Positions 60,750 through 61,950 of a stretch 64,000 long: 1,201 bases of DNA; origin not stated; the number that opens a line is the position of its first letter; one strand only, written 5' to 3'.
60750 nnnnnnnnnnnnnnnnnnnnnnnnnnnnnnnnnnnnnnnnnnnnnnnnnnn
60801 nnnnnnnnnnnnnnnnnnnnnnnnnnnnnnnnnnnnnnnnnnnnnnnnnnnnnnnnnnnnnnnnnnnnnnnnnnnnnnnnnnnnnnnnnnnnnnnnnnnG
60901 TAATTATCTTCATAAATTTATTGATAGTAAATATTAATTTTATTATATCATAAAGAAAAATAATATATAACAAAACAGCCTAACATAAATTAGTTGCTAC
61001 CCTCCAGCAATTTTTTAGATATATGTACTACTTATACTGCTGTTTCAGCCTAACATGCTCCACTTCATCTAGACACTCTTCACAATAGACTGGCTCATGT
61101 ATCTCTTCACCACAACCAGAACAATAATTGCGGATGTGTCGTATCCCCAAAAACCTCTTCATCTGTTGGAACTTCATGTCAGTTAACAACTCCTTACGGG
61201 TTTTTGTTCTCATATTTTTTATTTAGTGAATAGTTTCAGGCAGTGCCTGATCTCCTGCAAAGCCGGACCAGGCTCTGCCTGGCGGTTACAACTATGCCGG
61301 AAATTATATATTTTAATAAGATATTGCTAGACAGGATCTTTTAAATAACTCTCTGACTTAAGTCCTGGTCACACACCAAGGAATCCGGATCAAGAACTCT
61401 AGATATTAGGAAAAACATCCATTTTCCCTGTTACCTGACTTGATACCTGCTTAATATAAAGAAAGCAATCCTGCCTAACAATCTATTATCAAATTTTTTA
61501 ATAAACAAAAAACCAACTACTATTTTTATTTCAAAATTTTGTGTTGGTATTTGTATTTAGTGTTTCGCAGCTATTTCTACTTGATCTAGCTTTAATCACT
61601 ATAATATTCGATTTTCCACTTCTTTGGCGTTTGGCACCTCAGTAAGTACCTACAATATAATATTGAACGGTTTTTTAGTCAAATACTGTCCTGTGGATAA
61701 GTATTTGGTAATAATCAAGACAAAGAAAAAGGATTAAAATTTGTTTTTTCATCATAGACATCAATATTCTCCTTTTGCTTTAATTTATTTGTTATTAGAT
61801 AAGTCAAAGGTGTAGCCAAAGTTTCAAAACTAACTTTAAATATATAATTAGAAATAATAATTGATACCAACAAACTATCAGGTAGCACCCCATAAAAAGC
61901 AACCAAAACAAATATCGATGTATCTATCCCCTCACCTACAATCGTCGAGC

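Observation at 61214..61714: Unusually long non-coding gap with a GC-rich structured 5' leader upstream of a zinc-ribbon mini-gene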

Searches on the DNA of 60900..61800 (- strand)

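Call 4: search_rna_families(source=window, start=60900, end=61800, threshold=evalue, max_evalue=10, show_alignments=5)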
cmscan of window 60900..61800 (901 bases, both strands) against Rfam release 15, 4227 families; matches with E-value up to 10: 7.
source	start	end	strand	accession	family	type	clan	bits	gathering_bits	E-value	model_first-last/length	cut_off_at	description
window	61691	61760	-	RF01598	snoR23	Gene; snRNA; snoRNA; CD-box;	-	23.9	70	3.7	1-84/84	no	small nucleolar RNA snoR23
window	61684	61766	-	RF01212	sn2524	Gene; snRNA; snoRNA; CD-box;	-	17.8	44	8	1-109/109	no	Small nucleolar RNA sn2524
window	61677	61758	-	RF01566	DdR16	Gene; snRNA; snoRNA; CD-box;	-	17.6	70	5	1-78/78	no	Dictyostelium snoRNA DdR16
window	61687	61760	-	RF01179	snoU83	Gene; snRNA; snoRNA; CD-box;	-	17.3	50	7.3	1-84/84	no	Small nucleolar RNA U83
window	61255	61334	-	RF00348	snoR9_plant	Gene; snRNA; snoRNA; CD-box;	-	17.3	43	8.9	1-129/129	no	Small nucleolar RNA snoR9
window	61084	61255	+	RF02156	NPPA-AS1_1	Gene; lncRNA;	-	14.8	45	4.1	1-176/176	no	NPPA antisense RNA 1 conserved region 1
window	61024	61126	-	RF02191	TCL6_1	Gene; lncRNA;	-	12.1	60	6.8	1-113/113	no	T-cell leukemia/lymphoma 6 conserved region 1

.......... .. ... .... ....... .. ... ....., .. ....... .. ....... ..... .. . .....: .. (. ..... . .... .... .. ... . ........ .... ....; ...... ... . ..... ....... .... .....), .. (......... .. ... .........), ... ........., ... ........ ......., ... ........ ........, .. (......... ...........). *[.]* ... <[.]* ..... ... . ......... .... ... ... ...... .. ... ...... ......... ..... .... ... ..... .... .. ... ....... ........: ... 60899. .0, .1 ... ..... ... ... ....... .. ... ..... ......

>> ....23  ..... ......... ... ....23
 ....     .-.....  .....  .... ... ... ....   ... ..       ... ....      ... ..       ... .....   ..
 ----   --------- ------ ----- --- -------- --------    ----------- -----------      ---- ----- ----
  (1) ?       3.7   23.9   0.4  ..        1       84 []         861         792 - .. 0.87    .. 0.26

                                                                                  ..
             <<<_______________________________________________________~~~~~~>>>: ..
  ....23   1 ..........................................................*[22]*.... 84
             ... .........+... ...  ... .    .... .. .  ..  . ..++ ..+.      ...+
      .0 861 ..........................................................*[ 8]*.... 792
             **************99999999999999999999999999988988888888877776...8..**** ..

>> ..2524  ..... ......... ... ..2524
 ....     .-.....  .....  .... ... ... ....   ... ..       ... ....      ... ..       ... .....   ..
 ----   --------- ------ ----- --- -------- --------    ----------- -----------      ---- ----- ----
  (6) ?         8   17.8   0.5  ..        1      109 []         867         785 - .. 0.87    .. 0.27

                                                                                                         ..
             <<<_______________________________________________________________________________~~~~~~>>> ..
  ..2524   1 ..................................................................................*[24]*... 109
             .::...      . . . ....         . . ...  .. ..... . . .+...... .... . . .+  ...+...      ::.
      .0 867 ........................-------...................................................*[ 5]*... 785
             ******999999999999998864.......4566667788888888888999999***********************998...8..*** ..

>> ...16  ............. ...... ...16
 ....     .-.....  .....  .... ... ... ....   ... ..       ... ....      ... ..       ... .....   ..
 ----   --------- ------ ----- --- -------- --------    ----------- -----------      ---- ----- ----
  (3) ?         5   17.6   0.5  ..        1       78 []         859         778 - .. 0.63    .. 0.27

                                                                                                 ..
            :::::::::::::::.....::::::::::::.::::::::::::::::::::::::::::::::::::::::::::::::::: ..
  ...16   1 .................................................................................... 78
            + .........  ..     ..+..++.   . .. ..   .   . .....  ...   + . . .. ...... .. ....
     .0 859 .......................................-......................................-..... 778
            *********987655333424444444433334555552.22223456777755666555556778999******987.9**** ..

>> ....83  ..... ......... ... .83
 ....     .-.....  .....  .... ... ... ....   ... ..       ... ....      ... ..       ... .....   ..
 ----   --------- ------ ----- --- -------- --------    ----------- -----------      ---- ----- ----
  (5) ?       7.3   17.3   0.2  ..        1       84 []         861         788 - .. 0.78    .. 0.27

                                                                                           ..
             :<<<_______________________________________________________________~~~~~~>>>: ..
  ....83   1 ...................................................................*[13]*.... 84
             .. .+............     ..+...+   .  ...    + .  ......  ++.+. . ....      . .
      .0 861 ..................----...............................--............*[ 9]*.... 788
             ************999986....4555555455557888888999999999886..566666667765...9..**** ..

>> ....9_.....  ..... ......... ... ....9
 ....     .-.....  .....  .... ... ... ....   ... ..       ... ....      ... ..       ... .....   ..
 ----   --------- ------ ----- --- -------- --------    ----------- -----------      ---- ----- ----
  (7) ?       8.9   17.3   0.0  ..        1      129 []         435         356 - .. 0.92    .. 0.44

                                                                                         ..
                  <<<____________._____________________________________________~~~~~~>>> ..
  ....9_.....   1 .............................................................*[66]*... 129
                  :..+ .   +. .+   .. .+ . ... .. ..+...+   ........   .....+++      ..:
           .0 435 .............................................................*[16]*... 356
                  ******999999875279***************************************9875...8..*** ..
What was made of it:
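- On Any Rfam 15 family: On 60900-61800 at E<=10 only snoRNA/lncRNA chance matches appeared, 12-24 bits against cut-offs of 43-70 (call 4).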

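Call 46: build_rna_model(alignment_id=A4, structure=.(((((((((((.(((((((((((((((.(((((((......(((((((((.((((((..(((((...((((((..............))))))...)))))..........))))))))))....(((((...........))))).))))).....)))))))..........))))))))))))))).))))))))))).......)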
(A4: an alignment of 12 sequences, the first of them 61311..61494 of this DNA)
Model R1 built from alignment A4 (12 sequences, 209 columns); structure: as given.
model positions 183; base pairs 64; branch points 1; effective number of sequences 2.16; information 0.59 bits per position. Calibrated on 0.2 Mb of random sequence (short: E-values are rough).
structure used (alignment columns):
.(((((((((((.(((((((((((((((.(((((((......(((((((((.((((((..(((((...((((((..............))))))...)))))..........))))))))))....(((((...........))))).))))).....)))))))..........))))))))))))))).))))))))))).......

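Call 47: search_with_rna_model(model_id=R1, sources=[window, L001, L002, L004, L005, L007, L008, L009, L010, L012, L013, L014, L015, L018, L019, L021, L022, L023, L024, L025, L026, L027, L028, L029], max_evalue=1, make_alignment=true)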
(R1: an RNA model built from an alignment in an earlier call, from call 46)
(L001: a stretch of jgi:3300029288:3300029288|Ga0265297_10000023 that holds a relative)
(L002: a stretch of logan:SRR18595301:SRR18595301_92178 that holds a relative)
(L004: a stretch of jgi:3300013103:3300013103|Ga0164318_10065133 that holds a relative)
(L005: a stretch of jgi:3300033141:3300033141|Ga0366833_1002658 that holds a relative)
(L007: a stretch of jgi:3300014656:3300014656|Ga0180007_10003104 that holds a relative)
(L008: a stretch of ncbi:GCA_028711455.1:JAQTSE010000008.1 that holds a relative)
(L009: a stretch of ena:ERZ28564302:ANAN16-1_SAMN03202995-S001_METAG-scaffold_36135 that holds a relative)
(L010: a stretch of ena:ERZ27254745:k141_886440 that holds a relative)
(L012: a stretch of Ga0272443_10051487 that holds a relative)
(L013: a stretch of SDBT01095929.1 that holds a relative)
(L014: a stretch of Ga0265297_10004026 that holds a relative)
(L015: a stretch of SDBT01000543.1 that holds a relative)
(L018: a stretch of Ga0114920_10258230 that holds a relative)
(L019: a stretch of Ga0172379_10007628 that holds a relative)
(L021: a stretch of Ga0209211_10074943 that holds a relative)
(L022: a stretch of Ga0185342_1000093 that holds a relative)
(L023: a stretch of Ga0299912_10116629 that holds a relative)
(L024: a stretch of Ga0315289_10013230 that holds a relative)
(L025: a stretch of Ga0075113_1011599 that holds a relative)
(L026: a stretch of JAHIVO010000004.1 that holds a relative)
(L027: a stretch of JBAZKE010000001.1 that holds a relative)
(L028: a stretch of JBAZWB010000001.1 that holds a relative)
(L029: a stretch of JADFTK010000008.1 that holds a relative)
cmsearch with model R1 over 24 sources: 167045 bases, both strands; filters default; matches with E-value up to 1: 32.
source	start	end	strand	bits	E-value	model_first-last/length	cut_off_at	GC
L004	1307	1497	+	170.3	7.9e-42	1-183/183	no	0.35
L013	1311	1496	+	164.8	2.1e-40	1-183/183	no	0.33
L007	2891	3077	+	160.4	2.9e-39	1-183/183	no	0.37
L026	462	648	-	160.4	2.9e-39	1-183/183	no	0.37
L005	2806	2990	+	158.2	1.1e-38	1-183/183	no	0.35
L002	3806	3993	+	153.8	1.5e-37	1-183/183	no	0.38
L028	7234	7421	+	153.8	1.5e-37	1-183/183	no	0.38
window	61306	61494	-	151.2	7.1e-37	1-183/183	no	0.33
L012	578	767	+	149.7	1.7e-36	1-183/183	no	0.36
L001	3812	3994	+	141.9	1.9e-34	1-183/183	no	0.47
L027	949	1131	+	141.9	1.9e-34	1-183/183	no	0.47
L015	1313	1495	+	139.4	8.5e-34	1-183/183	no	0.42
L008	2807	2996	+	136.3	5.4e-33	1-183/183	no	0.47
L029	5194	5377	+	131.7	8.5e-32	1-183/183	no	0.36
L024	1303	1477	+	109.7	4.5e-26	1-183/183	no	0.39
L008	2802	2991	-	38.7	1.3e-07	1-183/183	no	0.47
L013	1306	1491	-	35.5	9.1e-07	1-183/183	no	0.32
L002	3801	3988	-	32.8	4.5e-06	1-183/183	no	0.38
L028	7229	7416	-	32.8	4.5e-06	1-183/183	no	0.38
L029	5189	5372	-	32.5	5.3e-06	1-183/183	no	0.35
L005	2801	2985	-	31.5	1e-05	1-183/183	no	0.35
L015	1308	1490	-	30.4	1.9e-05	1-183/183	no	0.41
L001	3807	3989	-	30.3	2.1e-05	1-183/183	no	0.47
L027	944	1126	-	30.3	2.1e-05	1-183/183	no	0.47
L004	1302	1492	-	30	2.4e-05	1-183/183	no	0.35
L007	2886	3072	-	29.6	3e-05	1-183/183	no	0.37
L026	467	653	+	29.6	3e-05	1-183/183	no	0.37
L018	1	63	+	26.9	0.00016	121-183/183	5'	0.32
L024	1298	1472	-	25.5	0.00036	1-183/183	no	0.39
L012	573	762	-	21.9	0.0032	1-183/183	no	0.37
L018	1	58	-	19.3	0.014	1-58/183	3'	0.33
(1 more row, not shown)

Alignment A5: 32 matches aligned to the model, 398 columns, each read 5' to 3' on its own strand. Consensus structure (alignment columns), stored with it:
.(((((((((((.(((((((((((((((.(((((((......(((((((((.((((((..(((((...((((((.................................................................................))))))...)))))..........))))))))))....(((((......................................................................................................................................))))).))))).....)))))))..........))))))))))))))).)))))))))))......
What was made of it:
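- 61306..61494 (-): Module 2, a ~185-nt structured RNA. The helices are P1 (26 bp: 61493-61467 with 61338-61312), P2 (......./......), P2a (UUAAG/CUUAA), and a three-way junction carrying arm P3-P3b-P4 (conserved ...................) and hairpin P5 (CCUUGG/CCAGG). The covariance model scores 151 bits on minus and 25 bits on plus (call 47).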
